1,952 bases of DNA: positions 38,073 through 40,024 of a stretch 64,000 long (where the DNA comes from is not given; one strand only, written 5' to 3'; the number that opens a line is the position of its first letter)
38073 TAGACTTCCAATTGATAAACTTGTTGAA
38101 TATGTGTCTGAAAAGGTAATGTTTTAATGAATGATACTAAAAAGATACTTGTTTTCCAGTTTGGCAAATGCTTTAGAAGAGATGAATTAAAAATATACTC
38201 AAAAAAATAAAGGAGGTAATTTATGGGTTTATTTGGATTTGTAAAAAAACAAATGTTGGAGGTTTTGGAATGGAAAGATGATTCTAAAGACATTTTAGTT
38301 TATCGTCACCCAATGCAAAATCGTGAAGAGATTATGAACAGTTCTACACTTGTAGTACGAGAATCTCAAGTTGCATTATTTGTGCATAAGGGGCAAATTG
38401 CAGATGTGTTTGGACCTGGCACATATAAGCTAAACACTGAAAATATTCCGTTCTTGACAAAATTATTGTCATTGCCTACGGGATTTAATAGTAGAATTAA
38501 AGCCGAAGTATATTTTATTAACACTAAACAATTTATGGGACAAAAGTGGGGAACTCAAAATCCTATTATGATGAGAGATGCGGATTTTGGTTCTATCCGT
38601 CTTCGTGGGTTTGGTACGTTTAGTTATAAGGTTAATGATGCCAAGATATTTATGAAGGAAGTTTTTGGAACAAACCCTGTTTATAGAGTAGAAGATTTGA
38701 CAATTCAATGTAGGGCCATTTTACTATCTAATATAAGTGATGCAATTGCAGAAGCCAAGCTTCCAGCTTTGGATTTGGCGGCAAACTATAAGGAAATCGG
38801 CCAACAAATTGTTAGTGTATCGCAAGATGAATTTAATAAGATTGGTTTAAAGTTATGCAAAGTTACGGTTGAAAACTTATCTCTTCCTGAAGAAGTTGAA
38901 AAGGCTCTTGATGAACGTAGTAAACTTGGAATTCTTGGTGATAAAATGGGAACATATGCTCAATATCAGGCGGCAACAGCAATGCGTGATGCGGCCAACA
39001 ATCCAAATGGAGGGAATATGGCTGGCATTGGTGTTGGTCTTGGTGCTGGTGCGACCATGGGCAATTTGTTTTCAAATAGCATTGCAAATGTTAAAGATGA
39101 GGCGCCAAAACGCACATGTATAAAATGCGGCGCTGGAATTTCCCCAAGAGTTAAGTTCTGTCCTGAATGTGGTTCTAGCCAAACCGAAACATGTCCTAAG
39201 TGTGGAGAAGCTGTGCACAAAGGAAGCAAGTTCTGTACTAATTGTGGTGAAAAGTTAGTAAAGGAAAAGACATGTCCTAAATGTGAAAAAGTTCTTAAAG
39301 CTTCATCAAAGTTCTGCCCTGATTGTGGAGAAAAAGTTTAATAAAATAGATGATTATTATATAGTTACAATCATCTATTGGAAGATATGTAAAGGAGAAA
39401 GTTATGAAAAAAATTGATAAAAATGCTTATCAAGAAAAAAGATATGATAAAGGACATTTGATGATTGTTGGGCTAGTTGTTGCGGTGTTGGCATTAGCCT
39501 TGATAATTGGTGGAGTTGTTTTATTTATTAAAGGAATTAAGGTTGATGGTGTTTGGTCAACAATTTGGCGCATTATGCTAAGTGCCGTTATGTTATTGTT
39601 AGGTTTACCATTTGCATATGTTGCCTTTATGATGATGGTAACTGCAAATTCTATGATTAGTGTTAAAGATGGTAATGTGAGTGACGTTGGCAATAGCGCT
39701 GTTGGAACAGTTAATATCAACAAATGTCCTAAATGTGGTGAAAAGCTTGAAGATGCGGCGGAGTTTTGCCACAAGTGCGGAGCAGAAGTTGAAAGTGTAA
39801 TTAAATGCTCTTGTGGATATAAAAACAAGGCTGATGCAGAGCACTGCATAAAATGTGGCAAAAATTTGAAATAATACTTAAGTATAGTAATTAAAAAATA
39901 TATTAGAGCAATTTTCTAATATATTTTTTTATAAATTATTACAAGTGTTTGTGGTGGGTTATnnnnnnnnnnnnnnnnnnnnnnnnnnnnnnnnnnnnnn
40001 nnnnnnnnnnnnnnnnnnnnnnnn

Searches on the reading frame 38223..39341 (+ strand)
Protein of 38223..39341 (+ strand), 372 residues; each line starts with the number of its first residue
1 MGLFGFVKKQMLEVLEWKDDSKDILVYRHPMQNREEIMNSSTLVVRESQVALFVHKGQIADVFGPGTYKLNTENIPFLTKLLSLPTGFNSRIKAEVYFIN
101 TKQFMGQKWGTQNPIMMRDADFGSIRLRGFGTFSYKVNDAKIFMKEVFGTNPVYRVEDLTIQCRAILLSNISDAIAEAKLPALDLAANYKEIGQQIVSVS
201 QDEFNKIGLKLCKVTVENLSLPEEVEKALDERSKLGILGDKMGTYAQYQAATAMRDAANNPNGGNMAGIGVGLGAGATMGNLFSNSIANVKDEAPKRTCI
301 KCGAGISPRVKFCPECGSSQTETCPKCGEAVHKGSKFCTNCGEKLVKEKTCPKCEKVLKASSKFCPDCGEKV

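Call 28: search_protein_families(library=pfam, proteins=[window:38223-39341:+], max_evalue=0.00001)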
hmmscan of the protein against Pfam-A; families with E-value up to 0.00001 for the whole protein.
window:38223-39341:+ (372 aa): 7 families
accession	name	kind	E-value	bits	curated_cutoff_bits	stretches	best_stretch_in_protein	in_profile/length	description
PF13421.11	Band_7_1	-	2.2e-74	250.1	24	1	26-236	1-210/211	SPFH domain-Band 7 family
PF12773.13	DZR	-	1.8e-23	82.9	27.3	2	324-369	1-45/45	Double zinc ribbon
PF13248.11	Zn_ribbon_3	-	4.6e-16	58.1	27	1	323-345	4-26/26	zinc-ribbon domain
PF13240.11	Zn_Ribbon_1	-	1.5e-15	56.9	25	0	324-345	2-23/23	zinc-ribbon domain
PF17032.10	Zn_ribbon_15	-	1.4e-11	45.5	28.9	0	295-317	51-73/73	zinc-ribbon family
PF01145.31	Band_7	-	3.1e-11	44.1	23.6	1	44-235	2-161/176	SPFH domain / Band 7 family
PF18912.6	DZR_2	-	8e-06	26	27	0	323-368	9-55/56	Double zinc ribbon domain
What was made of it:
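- On SPFH/stomatin/flotillin hairpin scaffolds: The SPFH protein in the window is a separate gene at 38223-39341 (call 28).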

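Call 88: search_protein_families(library=ncbifam, proteins=[window:38223-39341:+], max_evalue=0.001)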
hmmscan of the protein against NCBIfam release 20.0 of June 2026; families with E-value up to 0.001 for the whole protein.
window:38223-39341:+ (372 aa): 0 families

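Call 90: find_related_loci(query=A9, collection=metagenome_contigs, flank=10000)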
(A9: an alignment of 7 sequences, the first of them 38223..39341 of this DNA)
Query A9 (372 aa) in metagenome_contigs; peptide patterns used: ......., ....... (x = any residue, [..] = any of these).
600 stretches matched a pattern (row limit reached: there are more); 426 encode a relative of the query (tblastn E <= 1e-3); the best 80 are kept; 80 distinct loci.
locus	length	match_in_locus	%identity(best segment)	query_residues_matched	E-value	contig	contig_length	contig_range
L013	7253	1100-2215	64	1-372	5e-172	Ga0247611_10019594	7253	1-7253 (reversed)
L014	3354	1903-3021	63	1-372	4e-176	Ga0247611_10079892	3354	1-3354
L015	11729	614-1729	67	1-371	1e-164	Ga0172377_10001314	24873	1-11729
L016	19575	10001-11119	66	1-372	9e-164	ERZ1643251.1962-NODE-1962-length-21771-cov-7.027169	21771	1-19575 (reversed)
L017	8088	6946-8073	63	1-372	2e-162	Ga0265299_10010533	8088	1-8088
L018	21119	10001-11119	65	1-372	3e-160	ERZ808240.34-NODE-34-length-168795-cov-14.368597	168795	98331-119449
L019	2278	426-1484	65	1-345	3e-169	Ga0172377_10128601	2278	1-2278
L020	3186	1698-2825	61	1-372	1e-165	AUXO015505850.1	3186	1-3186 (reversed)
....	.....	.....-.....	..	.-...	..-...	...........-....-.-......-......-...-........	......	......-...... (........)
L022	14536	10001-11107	63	1-371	1e-153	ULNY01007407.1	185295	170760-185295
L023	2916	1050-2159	65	1-372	5e-162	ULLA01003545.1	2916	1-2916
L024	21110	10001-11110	65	1-372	2e-153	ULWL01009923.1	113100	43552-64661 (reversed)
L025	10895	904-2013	64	1-372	9e-153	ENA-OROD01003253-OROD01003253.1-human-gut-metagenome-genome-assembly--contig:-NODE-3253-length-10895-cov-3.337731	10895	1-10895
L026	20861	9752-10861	64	3-371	8e-153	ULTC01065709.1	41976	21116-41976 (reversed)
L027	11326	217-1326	64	1-372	9e-153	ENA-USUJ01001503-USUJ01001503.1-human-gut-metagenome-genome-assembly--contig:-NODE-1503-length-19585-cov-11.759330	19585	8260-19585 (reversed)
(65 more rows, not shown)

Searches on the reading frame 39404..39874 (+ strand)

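Call 88: search_protein_families(library=ncbifam, proteins=[window:39404-39874:+], max_evalue=0.001)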
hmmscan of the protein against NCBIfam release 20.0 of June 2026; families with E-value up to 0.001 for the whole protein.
window:39404-39874:+ (156 aa): 1 family
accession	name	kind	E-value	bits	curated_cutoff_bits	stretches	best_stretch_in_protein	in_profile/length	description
NF045510.1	4Cys_prefix_kin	domain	3.6e-05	23.9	24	0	117-128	14-25/26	4-Cys prefix domain-containing protein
